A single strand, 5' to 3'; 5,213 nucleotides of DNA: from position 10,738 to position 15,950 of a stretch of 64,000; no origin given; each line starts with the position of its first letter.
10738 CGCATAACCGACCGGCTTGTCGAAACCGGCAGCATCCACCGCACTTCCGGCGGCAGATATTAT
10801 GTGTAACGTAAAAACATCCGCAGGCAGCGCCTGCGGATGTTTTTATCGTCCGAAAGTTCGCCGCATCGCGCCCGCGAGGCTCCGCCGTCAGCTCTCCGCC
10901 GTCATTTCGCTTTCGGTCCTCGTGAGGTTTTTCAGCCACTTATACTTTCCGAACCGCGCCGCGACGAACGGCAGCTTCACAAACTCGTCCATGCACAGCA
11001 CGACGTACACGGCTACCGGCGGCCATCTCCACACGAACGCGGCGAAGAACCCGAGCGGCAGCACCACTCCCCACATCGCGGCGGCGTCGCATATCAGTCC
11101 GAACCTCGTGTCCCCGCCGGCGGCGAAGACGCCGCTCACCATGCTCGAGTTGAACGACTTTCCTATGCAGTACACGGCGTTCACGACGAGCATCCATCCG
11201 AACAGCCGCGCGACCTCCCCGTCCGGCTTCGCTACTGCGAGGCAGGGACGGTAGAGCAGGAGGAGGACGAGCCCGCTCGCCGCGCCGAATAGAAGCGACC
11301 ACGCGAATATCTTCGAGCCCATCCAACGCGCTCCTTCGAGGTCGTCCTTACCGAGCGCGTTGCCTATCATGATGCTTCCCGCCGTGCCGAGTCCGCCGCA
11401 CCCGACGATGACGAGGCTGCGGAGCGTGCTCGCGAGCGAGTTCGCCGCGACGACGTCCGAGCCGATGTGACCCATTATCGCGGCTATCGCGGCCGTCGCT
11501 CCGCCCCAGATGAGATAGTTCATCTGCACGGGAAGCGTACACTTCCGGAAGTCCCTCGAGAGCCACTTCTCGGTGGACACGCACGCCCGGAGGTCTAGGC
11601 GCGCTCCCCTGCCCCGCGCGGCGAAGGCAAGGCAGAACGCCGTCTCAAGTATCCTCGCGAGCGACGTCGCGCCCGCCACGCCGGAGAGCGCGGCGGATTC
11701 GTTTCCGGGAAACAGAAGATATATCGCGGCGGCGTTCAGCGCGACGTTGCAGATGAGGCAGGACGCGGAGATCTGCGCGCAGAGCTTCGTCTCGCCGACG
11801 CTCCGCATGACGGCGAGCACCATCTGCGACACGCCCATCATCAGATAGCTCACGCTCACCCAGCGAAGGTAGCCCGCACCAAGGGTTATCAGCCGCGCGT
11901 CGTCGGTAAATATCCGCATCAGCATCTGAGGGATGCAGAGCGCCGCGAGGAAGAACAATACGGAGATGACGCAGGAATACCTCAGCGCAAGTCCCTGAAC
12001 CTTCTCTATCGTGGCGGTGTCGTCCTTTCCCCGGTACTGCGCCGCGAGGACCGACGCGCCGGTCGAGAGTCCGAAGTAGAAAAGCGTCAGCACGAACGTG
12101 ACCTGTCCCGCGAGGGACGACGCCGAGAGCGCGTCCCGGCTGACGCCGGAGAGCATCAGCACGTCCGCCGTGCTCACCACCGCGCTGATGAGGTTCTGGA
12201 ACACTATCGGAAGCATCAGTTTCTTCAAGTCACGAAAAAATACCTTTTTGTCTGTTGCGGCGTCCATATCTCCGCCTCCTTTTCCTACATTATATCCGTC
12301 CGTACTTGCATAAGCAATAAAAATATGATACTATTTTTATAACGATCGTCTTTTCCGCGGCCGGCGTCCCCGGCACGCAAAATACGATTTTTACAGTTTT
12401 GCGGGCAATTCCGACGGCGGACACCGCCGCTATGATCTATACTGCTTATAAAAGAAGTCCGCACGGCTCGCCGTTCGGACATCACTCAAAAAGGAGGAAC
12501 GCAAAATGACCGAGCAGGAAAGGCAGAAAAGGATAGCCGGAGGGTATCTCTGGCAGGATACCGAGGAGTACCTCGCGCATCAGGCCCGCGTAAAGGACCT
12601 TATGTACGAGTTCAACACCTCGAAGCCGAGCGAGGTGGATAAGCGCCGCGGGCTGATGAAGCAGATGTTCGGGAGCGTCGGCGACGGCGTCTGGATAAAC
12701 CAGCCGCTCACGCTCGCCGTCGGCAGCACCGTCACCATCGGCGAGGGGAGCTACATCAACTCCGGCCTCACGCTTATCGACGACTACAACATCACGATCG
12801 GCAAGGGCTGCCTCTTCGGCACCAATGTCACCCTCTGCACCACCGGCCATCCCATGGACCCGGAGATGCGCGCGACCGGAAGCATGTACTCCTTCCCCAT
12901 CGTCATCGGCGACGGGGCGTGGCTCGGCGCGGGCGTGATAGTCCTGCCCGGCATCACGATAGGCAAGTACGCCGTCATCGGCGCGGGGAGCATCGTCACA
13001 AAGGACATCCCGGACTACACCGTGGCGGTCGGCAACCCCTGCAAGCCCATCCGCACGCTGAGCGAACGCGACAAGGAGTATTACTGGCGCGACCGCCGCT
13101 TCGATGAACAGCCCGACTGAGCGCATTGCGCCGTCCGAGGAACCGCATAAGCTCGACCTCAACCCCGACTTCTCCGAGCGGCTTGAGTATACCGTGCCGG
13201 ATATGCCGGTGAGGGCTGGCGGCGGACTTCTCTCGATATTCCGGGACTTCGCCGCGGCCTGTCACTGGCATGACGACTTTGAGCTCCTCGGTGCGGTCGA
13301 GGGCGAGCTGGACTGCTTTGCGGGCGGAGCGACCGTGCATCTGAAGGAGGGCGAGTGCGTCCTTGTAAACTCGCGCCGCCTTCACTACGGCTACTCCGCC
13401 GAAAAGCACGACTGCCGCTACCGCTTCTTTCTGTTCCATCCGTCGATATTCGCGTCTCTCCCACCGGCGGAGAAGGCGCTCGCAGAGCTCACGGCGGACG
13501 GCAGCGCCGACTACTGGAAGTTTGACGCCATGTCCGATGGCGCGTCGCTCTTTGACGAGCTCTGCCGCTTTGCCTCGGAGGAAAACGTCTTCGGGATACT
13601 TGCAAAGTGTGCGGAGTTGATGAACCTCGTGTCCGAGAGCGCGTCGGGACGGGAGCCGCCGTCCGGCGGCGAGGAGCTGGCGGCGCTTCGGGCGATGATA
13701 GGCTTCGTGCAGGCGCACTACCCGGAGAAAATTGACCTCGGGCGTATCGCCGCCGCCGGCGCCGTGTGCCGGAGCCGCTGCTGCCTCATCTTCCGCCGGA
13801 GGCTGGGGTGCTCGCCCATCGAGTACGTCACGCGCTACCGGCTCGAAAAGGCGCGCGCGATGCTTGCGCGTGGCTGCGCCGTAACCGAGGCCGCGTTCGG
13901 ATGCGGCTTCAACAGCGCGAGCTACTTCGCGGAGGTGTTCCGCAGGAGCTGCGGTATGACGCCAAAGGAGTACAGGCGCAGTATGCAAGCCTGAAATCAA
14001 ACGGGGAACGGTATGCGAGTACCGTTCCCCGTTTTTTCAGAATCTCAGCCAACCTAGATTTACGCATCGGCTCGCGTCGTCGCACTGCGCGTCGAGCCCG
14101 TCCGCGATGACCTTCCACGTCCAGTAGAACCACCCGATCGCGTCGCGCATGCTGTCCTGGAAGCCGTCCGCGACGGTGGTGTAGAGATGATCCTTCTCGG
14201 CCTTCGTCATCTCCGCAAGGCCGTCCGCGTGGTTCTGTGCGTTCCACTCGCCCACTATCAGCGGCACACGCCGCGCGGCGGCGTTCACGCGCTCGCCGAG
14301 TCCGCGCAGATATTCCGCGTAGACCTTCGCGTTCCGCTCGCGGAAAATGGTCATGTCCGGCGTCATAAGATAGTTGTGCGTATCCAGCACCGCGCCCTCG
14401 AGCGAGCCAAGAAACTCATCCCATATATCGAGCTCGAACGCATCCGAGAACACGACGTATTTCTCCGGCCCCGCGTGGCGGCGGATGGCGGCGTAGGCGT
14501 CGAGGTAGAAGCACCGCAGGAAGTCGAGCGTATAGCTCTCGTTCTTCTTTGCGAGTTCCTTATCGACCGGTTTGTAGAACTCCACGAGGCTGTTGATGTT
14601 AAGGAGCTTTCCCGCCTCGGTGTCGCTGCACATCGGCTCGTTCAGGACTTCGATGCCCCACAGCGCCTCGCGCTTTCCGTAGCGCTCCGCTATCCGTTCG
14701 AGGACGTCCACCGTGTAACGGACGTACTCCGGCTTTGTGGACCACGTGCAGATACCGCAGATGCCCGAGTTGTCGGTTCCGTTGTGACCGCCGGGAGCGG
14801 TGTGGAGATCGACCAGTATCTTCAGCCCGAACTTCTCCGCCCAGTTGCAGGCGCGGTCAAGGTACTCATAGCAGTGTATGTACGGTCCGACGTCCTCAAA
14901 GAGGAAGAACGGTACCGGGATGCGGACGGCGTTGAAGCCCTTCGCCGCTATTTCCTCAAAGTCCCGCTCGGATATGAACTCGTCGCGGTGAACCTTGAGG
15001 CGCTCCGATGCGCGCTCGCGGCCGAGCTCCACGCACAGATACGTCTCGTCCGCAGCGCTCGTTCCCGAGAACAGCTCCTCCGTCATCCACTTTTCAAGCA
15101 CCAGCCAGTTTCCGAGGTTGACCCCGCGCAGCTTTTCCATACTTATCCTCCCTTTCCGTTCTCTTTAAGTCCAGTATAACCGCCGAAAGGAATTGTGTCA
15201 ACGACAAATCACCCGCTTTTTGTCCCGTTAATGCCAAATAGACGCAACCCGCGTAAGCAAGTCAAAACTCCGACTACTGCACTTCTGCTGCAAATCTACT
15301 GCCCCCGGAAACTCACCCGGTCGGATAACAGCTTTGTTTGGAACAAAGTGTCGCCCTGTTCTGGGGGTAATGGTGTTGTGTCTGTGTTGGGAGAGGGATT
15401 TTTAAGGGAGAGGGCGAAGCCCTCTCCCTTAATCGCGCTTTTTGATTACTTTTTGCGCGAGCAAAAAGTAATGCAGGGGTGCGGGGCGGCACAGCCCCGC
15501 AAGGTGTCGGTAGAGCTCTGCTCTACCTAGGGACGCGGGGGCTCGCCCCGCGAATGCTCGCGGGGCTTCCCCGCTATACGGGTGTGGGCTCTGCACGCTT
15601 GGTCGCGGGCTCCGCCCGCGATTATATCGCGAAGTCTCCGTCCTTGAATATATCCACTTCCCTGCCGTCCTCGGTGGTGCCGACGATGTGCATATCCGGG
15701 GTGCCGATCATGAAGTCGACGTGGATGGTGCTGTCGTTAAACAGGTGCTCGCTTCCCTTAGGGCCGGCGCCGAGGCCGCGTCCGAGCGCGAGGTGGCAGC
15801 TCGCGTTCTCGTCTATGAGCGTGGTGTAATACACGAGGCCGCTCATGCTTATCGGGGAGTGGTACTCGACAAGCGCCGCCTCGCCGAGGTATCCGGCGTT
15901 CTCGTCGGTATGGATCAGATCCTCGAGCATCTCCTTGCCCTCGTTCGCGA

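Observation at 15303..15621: Dispersed composite element made of consecutive perfect hairpins, with compensatory stem substitutions between copies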

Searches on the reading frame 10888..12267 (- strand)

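Call 10: search_protein_families(library=pfam, proteins=[window:10888-12267:-])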
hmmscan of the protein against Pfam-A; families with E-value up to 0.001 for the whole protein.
window:10888-12267:- (459 aa): 1 family
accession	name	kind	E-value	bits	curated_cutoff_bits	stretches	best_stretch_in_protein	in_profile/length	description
PF01554.23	MatE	-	5e-38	130.8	24.9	2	20-178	1-159/161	MatE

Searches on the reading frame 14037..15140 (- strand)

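Call 10: search_protein_families(library=pfam, proteins=[window:14037-15140:-])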
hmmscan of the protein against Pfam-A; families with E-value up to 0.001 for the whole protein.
window:14037-15140:- (367 aa): 1 family
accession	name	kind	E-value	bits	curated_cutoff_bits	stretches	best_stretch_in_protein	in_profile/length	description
PF00150.24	Cellulase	-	2e-14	54.2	23.5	1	56-343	22-269/272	Cellulase (glycosyl hydrolase family 5)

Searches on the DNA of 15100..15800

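Call 9: search_rna_families(source=window, start=15100, end=15800, threshold=evalue, max_evalue=1)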
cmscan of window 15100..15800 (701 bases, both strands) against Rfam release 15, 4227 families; matches with E-value up to 1: 1.
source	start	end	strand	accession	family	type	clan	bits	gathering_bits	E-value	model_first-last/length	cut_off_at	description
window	15399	15433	-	RF00367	mir-BHRF1-3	Gene; miRNA;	-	19.7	80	0.22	1-65/65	no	mir-BHRF1-3 microRNA precursor family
